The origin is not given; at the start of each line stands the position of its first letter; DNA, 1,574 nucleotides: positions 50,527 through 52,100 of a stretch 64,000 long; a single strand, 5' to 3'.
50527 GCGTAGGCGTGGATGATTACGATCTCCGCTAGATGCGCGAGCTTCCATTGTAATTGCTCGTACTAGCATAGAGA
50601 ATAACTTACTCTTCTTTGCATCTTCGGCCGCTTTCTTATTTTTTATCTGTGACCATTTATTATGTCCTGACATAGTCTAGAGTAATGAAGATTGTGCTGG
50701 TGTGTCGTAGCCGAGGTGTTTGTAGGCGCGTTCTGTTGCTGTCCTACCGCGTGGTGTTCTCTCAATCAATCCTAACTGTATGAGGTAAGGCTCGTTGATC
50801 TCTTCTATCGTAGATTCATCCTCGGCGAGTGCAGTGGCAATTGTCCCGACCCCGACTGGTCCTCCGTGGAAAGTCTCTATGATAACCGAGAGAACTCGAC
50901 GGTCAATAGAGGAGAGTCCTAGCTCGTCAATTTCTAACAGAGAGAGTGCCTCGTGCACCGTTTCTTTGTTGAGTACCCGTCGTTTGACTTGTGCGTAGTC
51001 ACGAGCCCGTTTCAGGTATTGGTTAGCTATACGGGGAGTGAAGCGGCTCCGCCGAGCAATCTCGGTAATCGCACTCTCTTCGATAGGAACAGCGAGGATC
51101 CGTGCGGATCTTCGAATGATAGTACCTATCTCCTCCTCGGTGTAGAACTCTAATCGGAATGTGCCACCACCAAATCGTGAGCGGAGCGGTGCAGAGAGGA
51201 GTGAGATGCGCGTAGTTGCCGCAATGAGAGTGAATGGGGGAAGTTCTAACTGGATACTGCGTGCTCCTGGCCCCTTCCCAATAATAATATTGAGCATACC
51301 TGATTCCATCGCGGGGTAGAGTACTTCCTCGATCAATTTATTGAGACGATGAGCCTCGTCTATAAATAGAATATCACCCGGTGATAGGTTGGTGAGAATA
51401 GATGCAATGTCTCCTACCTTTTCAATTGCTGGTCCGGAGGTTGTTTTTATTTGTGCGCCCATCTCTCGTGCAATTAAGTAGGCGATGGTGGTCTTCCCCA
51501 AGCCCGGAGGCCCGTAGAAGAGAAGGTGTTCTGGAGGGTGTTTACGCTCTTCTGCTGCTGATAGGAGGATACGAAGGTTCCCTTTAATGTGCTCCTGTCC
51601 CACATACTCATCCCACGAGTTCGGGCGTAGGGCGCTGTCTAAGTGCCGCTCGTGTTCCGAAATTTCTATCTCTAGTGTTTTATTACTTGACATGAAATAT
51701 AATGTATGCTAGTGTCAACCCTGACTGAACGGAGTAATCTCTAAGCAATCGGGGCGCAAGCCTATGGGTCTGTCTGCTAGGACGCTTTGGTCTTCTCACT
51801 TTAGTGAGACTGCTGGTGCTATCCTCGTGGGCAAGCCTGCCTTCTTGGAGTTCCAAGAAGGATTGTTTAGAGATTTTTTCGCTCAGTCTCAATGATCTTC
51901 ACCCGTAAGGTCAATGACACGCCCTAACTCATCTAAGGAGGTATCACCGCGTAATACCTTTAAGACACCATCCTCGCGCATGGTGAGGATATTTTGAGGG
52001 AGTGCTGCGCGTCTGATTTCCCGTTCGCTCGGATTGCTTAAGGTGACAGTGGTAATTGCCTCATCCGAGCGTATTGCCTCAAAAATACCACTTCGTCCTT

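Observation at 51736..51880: Roughly 140-nt highly structured candidate sRNA on the plus strand between two minus-strand genes, with strand inferred from G-U pairing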

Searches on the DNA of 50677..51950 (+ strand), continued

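Call 23: search_with_rna_model(model_id=R1, sources=[window, L001, L002, L003, L004, L005, L006, L007, L008, L009, L010, L011, L012, L013, L014, L015, L016, L017, L018, L019, L020, L021, L022, L023, L024, L025, L026, L027, L028, L029, L030, L031, L032, L033, L034, L035, L036, L037, L038, L039, L040, L041, L042, L043, L044, L045, L046, L047, L048, L049, L050, L051, L052, L053, L054, L055, L056, L057, L058, L059, L060, L061, L062, L063, L064, L065, L066, L067, L068, L069, L070, L071, L072, L073, L074, L075, L076, L077, L078, L079, L080], max_evalue=1e-9, make_alignment=true)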
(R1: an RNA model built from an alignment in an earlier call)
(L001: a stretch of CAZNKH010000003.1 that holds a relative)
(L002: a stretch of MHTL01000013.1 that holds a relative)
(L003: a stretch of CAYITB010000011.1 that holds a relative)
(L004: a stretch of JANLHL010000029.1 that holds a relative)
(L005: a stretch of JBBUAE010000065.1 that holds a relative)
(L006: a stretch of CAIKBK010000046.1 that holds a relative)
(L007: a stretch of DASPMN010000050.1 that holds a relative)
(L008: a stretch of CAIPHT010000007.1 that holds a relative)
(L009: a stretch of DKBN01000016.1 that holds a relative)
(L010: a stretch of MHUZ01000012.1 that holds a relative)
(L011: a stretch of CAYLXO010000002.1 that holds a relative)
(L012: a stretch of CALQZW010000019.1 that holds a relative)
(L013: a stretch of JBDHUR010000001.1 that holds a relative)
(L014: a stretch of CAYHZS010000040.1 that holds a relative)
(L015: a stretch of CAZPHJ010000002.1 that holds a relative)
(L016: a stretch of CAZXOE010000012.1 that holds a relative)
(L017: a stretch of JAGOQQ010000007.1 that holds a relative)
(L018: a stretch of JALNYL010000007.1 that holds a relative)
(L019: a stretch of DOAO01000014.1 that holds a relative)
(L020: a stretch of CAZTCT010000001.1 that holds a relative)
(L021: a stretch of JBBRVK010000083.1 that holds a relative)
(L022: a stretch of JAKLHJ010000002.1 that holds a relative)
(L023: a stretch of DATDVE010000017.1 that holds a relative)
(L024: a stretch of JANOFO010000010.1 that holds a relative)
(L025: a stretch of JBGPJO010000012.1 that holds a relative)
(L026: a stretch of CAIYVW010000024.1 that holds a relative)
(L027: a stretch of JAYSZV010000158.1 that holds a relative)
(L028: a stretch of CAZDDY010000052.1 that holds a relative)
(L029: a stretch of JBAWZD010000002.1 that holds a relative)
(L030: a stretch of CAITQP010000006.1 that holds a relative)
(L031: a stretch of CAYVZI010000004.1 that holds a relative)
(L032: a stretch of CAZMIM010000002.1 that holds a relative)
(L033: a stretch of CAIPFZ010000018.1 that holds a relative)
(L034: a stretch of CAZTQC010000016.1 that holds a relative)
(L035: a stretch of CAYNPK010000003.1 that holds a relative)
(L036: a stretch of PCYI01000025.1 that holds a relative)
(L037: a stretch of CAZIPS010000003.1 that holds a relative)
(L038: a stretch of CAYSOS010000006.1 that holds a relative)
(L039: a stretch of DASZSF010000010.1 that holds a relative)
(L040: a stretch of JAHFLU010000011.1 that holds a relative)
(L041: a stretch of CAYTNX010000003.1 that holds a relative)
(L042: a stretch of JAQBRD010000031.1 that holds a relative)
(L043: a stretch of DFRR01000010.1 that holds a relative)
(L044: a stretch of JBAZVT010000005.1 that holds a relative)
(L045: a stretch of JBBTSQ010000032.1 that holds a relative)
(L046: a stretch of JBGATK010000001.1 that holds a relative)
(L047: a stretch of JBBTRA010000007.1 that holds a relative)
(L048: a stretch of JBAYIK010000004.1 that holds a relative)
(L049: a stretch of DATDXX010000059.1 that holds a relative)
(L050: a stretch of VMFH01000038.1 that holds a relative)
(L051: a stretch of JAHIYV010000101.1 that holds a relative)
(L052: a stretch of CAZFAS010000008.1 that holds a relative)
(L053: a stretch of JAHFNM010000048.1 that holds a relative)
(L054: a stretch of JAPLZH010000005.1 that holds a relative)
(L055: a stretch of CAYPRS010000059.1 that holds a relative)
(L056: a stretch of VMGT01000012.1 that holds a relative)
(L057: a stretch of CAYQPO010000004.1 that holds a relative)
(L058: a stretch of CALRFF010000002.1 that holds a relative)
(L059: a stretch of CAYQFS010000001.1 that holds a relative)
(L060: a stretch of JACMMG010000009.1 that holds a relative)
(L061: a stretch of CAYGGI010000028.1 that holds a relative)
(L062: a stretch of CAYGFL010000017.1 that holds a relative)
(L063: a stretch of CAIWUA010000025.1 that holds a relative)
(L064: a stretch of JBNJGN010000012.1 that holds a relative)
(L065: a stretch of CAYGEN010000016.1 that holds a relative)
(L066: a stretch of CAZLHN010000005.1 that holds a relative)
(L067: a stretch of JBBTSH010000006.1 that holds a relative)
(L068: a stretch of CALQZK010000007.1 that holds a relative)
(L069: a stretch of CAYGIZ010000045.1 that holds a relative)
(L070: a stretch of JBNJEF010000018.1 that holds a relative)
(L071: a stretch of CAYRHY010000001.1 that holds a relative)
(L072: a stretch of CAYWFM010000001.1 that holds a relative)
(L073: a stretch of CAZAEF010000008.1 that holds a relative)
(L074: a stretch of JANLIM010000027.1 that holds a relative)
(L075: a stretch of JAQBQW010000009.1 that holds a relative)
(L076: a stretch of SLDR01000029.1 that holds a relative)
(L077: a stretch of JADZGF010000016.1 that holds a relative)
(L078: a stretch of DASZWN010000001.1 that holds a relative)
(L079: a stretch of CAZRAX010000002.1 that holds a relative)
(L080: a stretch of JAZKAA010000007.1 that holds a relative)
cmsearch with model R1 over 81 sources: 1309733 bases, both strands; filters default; matches with E-value up to 1e-9: 71.
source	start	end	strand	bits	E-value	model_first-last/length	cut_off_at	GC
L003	5540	5701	-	142.1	1.2e-32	1-161/161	no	0.52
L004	1635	1797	-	136.3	3.4e-31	1-161/161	no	0.5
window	51726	51884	+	131.9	4.3e-30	1-161/161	no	0.5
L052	6556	6711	-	127.6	5.3e-29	1-161/161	no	0.43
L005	2243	2401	-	127.5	5.6e-29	1-161/161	no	0.4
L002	2154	2312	-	127.2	6.4e-29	1-161/161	no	0.5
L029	9654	9818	-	126.6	9.2e-29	1-161/161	no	0.47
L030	9654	9818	-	126.6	9.2e-29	1-161/161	no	0.47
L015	9661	9825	-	125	2.4e-28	1-161/161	no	0.47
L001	9810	9968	-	124.7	2.9e-28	1-161/161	no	0.49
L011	9649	9813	-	124.5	3.2e-28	1-161/161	no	0.5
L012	966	1130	-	124.4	3.4e-28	1-161/161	no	0.5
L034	5493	5655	-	124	4.2e-28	1-161/161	no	0.37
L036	9696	9857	-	123.8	4.8e-28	1-161/161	no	0.48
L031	9537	9701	-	122.3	1.1e-27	1-161/161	no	0.49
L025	9691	9848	-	117.4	2e-26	1-161/161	no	0.48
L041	4114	4279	-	113.7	1.6e-25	1-161/161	no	0.38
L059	9689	9854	-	113.2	2.2e-25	1-161/161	no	0.42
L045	8954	9119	-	111.9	4.6e-25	1-161/161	no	0.41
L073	9710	9877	-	110.9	8.2e-25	1-161/161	no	0.4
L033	9573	9735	-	105.3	2.1e-23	1-161/161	no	0.44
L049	9621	9773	-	104.5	3.3e-23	1-161/161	no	0.37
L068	9765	9933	-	103.6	5.6e-23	1-161/161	no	0.44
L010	9582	9741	-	103.4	6.2e-23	1-161/161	no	0.43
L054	1931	2097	-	102.9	8.6e-23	1-161/161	no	0.37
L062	9706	9873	-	102.8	9.1e-23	1-161/161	no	0.4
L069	3597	3765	-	102.2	1.2e-22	1-161/161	no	0.44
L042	9689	9855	-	101.4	2e-22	1-161/161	no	0.41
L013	9626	9778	-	99.6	5.7e-22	1-161/161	no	0.38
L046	9639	9791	-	99.4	6.5e-22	1-161/161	no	0.38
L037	9622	9785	-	98.9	8.5e-22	1-161/161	no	0.43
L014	3251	3408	-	97.5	1.9e-21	1-161/161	no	0.46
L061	7040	7207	-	96.4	3.6e-21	1-161/161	no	0.43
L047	9654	9812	-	95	7.9e-21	1-161/161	no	0.48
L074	9799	9954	-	94.8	9.1e-21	1-161/161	no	0.47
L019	9635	9795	-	94.2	1.3e-20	1-161/161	no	0.37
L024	9760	9911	-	93.1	2.4e-20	1-161/161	no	0.4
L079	5994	6155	-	93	2.5e-20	1-161/161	no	0.32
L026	4738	4890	-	92.1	4.4e-20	1-161/161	no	0.35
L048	9784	9952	-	92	4.7e-20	1-161/161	no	0.35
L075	9714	9870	-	90.1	1.4e-19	1-161/161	no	0.44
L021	184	334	-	89.9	1.6e-19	1-161/161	no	0.37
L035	9756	9918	-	89.7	1.7e-19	1-161/161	no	0.4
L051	521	691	-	89.7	1.8e-19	1-161/161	no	0.29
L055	3322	3492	-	89.4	2e-19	1-161/161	no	0.35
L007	3667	3829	-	88.4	3.7e-19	1-161/161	no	0.47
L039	9826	9966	-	88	4.7e-19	1-161/161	no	0.48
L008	9784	9952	-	87.6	5.8e-19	1-161/161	no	0.36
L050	1890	2048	-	87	8.2e-19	1-161/161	no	0.5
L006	1175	1343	-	84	4.7e-18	1-161/161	no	0.36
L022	3971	4131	-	83.8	5.3e-18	1-161/161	no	0.39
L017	9730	9879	-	81.9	1.6e-17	1-161/161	no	0.4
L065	9707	9865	-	80.9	2.8e-17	1-161/161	no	0.48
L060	9700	9864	-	79.6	6e-17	1-161/161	no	0.48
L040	6750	6915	-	79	8.5e-17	1-161/161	no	0.44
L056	4562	4728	-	78.8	9.8e-17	1-161/161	no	0.41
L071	9759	9923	-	78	1.5e-16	1-161/161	no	0.4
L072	9757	9922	-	75.4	6.9e-16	1-161/161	no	0.4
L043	9698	9893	-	74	1.6e-15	1-161/161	no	0.45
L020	9793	9940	-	71.3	7.4e-15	1-161/161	no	0.49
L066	9703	9868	-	69.9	1.6e-14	1-161/161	no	0.54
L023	9698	9872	-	68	4.9e-14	1-161/161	no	0.5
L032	9761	9900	-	67.8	5.6e-14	1-161/161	no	0.31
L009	3244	3405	-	67.5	6.4e-14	1-161/161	no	0.56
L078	9695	9860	-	66.3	1.3e-13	1-161/161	no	0.5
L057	9738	9897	-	62.2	1.4e-12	1-161/161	no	0.51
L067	9727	9888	-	57.4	2.3e-11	1-161/161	no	0.49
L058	9767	9927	-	56.9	3e-11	1-161/161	no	0.52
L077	9741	9899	-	55.2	8.1e-11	1-161/161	no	0.51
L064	9758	9886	-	53.7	1.9e-10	1-161/161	no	0.4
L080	9708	9869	-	51.2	8.3e-10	1-161/161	no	0.5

Alignment A3: 71 matches aligned to the model, 275 columns, each read 5' to 3' on its own strand. Consensus structure (alignment columns), stored with it:
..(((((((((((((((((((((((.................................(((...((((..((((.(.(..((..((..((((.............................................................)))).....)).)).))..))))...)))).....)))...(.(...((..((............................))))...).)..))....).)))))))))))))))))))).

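Call 38: search_with_rna_model(model_id=R1, sources=[L081, L082, L083, L084, L085, L086, L087, L088, L089, L090, L091, L092, L093, L094, L095, L096, L097, L098, L099, L100, L101, L102, L103, L104, L105, L106, L107, L108, L109, L110, L111, L112, L113, L114, L115, L116, L117, L118, L119, L120, L121, L122, L123, L124, L125, L126, L127, L128, L129, L130, L131, L132, L133, L134, L135, L136, L137, L138, L139, L140, L141, L142, L143, L144, L145, L146, L147, L148, L149, L150, L151, L152, L153, L154, L155, L156, L157, L158, L159, L160, L161, L162, L163, L164, L165, L166, L167, L168, L169, L170, L171, L172, L173, L174, L175, L176, L177, L178, L179, L180], max_evalue=1e-10, make_alignment=true)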
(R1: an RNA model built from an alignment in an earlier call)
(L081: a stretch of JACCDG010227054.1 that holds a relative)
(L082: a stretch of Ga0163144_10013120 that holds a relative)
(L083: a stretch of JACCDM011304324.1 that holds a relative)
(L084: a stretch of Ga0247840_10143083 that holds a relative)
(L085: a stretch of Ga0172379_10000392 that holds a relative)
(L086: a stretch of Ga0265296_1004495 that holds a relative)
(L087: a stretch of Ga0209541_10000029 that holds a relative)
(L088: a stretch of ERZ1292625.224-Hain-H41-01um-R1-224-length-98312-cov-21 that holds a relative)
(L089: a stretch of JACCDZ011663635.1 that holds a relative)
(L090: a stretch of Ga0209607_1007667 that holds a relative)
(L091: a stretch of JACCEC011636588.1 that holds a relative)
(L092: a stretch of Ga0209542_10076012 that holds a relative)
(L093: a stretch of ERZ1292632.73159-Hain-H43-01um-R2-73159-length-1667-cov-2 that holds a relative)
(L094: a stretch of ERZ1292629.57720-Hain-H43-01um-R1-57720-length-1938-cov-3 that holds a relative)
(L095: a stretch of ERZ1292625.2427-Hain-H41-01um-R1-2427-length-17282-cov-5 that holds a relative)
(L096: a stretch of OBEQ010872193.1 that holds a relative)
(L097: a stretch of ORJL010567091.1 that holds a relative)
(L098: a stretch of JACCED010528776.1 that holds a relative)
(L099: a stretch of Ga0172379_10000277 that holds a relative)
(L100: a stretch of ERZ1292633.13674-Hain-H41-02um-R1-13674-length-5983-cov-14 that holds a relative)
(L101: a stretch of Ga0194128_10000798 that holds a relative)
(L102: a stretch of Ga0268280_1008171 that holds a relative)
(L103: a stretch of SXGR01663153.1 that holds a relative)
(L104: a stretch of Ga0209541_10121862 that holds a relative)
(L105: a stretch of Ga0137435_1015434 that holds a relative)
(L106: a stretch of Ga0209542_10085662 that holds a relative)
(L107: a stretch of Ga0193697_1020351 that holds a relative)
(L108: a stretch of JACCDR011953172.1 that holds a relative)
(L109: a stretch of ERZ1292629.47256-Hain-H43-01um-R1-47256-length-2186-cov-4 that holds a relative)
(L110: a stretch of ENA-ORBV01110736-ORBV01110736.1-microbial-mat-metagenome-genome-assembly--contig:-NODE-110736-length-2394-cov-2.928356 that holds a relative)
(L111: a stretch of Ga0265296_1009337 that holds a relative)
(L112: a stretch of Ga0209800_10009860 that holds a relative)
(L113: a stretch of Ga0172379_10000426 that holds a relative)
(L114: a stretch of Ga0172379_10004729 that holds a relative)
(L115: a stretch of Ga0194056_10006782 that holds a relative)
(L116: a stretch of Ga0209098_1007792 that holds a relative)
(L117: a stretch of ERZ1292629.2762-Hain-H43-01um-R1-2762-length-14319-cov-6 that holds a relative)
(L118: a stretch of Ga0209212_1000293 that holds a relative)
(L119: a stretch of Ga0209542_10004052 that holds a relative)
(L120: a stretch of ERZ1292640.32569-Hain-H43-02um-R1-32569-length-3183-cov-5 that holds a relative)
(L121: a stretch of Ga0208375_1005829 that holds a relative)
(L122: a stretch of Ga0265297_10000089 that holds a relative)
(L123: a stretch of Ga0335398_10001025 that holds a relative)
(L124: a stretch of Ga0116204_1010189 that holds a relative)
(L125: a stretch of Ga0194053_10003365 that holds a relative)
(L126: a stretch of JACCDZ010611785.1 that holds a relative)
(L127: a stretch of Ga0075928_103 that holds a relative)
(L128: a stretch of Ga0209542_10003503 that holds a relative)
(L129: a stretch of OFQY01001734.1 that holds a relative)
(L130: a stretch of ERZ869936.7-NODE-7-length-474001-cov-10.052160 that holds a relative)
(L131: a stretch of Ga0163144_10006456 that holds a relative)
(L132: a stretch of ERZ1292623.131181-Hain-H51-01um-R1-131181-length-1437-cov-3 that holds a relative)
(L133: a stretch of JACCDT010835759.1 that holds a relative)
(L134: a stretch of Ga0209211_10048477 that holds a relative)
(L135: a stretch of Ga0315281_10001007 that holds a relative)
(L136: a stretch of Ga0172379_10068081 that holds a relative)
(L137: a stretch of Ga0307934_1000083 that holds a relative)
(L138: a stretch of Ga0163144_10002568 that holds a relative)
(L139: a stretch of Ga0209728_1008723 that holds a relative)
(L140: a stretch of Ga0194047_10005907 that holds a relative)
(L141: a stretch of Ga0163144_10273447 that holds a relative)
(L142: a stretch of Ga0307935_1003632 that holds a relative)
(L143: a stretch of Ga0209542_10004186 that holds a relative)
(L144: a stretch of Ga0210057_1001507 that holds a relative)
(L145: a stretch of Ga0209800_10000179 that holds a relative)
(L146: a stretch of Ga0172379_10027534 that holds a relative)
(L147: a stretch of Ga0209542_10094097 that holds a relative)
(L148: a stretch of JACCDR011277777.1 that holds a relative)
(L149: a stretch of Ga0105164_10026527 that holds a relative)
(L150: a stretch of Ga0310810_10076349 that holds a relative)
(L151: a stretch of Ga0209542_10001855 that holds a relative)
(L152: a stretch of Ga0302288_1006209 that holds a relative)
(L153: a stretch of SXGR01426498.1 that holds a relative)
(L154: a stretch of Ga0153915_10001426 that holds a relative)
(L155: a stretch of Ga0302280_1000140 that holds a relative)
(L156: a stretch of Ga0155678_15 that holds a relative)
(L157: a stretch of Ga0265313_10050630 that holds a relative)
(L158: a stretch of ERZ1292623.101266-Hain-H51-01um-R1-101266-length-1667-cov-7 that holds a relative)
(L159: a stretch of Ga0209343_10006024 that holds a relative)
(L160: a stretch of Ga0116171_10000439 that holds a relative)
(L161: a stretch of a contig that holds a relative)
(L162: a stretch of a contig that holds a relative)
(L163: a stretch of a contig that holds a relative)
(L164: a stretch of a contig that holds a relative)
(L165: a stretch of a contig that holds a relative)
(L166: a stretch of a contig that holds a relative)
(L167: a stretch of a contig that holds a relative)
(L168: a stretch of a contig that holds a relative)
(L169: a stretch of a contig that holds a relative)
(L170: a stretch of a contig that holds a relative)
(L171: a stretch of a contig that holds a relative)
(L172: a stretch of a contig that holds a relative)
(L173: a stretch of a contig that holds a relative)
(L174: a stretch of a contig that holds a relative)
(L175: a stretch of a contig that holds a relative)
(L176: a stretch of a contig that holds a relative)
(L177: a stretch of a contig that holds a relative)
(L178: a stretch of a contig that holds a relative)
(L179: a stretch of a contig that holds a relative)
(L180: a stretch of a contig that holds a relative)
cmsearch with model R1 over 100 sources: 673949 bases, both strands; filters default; matches with E-value up to 1e-10: 99.
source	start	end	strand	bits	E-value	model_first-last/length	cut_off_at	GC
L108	84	248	+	127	3.8e-29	1-161/161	no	0.48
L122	1085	1244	-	124.9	1.3e-28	1-161/161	no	0.54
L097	363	526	-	124.3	1.8e-28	1-161/161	no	0.4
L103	1728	1890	+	120.4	1.7e-27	1-161/161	no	0.35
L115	2875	3039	+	115.6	2.8e-26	1-161/161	no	0.35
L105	757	916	-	115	3.9e-26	1-161/161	no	0.4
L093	250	412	-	114.9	4.2e-26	1-161/161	no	0.45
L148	956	1121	+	112.2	2e-25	1-161/161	no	0.34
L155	1359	1525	+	110.1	6.6e-25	1-161/161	no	0.45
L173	8226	8390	-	110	7.3e-25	1-161/161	no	0.5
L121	5234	5393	+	108.2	2.1e-24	1-161/161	no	0.47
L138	1795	1963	+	106.9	4.2e-24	1-161/161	no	0.35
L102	671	836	+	106.7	4.9e-24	1-161/161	no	0.39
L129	6190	6345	+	106.5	5.5e-24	1-161/161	no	0.35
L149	1322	1487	-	106.4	5.7e-24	1-161/161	no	0.41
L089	3226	3375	+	105.6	9.4e-24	1-161/161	no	0.37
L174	7525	7690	-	104.8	1.5e-23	1-161/161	no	0.38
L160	5677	5827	+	104.5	1.7e-23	1-161/161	no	0.35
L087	794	945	-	102.6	5.1e-23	1-161/161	no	0.4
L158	1247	1399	-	101.9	7.7e-23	1-161/161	no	0.41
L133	903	1052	-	101.8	8.1e-23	1-161/161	no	0.34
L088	559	711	-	101.8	8.3e-23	1-161/161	no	0.34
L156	2105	2256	-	101.4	1e-22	1-161/161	no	0.36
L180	9162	9311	+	101.3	1.1e-22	1-161/161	no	0.34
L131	9967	10129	+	101.2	1.1e-22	1-161/161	no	0.39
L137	2316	2473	+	101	1.3e-22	1-161/161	no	0.39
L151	2047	2198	-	100.9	1.4e-22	1-161/161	no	0.38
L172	11282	11438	-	100.6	1.6e-22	1-161/161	no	0.39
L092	1678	1829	-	100.3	2e-22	1-161/161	no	0.38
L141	486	637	+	100.1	2.1e-22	1-161/161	no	0.36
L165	3803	3953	+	100.1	2.2e-22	1-161/161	no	0.38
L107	763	919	-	99.8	2.6e-22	1-161/161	no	0.38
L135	7077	7235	+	99.5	3.1e-22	1-161/161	no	0.5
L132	927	1078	+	99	4.3e-22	1-161/161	no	0.37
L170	8203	8354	-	98.9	4.4e-22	1-161/161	no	0.39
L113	1625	1776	-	98.8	4.8e-22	1-161/161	no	0.38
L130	5191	5353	+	98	7.2e-22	1-161/161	no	0.42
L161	1889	2039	-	97.5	9.8e-22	1-161/161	no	0.38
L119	502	652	+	97.5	9.9e-22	1-161/161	no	0.43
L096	1635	1786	-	97.4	1e-21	1-161/161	no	0.38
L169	45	196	-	97.3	1.1e-21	1-161/161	no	0.38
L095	1219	1369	-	97.3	1.1e-21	1-161/161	no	0.38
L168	1876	2027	+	97.2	1.2e-21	1-161/161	no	0.38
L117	11999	12149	+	96.6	1.7e-21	1-161/161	no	0.42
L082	5109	5260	-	96.6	1.7e-21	1-161/161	no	0.38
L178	3167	3317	-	96.4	1.8e-21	1-161/161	no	0.34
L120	556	707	-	96.2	2.1e-21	1-161/161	no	0.38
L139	2745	2896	-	95.8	2.7e-21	1-161/161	no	0.4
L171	1048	1199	-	95.7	2.8e-21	1-161/161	no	0.43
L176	1129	1280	+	95.6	2.9e-21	1-161/161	no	0.4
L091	10255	10401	-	95.4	3.3e-21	1-161/161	no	0.36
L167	1741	1892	-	95.2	3.7e-21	1-161/161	no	0.36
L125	5560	5710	+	95.2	3.7e-21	1-161/161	no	0.4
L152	3479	3630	-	95.2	3.8e-21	1-161/161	no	0.38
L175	5919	6068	+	95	4.2e-21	1-161/161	no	0.37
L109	1195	1346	-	95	4.2e-21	1-161/161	no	0.38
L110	1438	1591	+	94.7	4.9e-21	1-161/161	no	0.36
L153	12420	12583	+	94.6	5.2e-21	1-161/161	no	0.4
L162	953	1103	-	94.5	5.6e-21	1-161/161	no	0.4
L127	3039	3188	-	94.4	5.9e-21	1-161/161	no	0.37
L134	3431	3580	+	94.4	5.9e-21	1-161/161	no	0.37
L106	1293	1444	-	94.3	6.4e-21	1-161/161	no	0.39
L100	3604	3754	-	93.9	7.8e-21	1-161/161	no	0.39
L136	1216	1366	-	93.6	9.4e-21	1-161/161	no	0.34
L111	121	271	-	93.6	9.5e-21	1-161/161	no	0.41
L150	443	602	-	93.4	1.1e-20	1-161/161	no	0.44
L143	6324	6474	+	93.2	1.2e-20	1-161/161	no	0.42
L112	4803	4954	+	93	1.4e-20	1-161/161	no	0.34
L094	1669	1819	+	92.1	2.2e-20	1-161/161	no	0.38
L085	212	371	+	91.8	2.7e-20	1-161/161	no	0.35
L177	499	658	-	90.9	4.4e-20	1-161/161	no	0.49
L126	591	755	+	90.7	5e-20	1-161/161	no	0.43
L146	2795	2947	+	90.6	5.2e-20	1-161/161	no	0.35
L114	10394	10546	+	90.4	5.8e-20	1-161/161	no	0.34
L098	1404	1556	+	90.3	6.5e-20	1-161/161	no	0.38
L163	150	309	-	89.8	8.5e-20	1-161/161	no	0.41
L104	1290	1440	+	89.7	8.7e-20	1-161/161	no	0.38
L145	3390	3539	-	89.1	1.2e-19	1-161/161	no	0.35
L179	6696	6838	+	89.1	1.2e-19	1-161/161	no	0.37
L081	8554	8707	+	87.8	2.6e-19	1-161/161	no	0.34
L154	2164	2308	-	86.7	5.2e-19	1-161/161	no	0.32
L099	2872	3023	-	85.7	9e-19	1-161/161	no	0.36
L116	4410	4560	+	85.6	9.7e-19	1-161/161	no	0.35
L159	7618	7763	+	85.5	1e-18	1-161/161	no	0.37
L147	1059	1199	+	85.4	1.1e-18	1-161/161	no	0.43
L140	6110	6263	-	85.1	1.3e-18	1-161/161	no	0.38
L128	8858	9009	-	85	1.4e-18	1-161/161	no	0.42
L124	2861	3011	-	84.4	1.9e-18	1-161/161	no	0.35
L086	6051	6202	+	84.3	2e-18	1-161/161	no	0.38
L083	1212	1377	+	83.1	4.1e-18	1-161/161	no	0.45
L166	2189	2339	+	83.1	4.2e-18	1-161/161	no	0.44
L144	1312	1455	-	82.1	7.2e-18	1-161/161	no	0.45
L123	6399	6549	-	82.1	7.4e-18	1-161/161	no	0.45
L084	1151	1302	-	80.5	1.8e-17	1-161/161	no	0.37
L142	3539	3696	+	72.4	2e-15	1-161/161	no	0.37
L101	2764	2932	+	70.9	4.7e-15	1-161/161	no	0.42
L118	6742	6910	-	70.5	5.8e-15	1-161/161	no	0.43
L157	1726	1891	+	69.9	8.3e-15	1-161/161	no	0.54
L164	11438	11605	+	64.3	2.2e-13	1-161/161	no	0.46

Alignment A4: 99 matches aligned to the model, 211 columns, each read 5' to 3' on its own strand. Consensus structure (alignment columns), stored with it:
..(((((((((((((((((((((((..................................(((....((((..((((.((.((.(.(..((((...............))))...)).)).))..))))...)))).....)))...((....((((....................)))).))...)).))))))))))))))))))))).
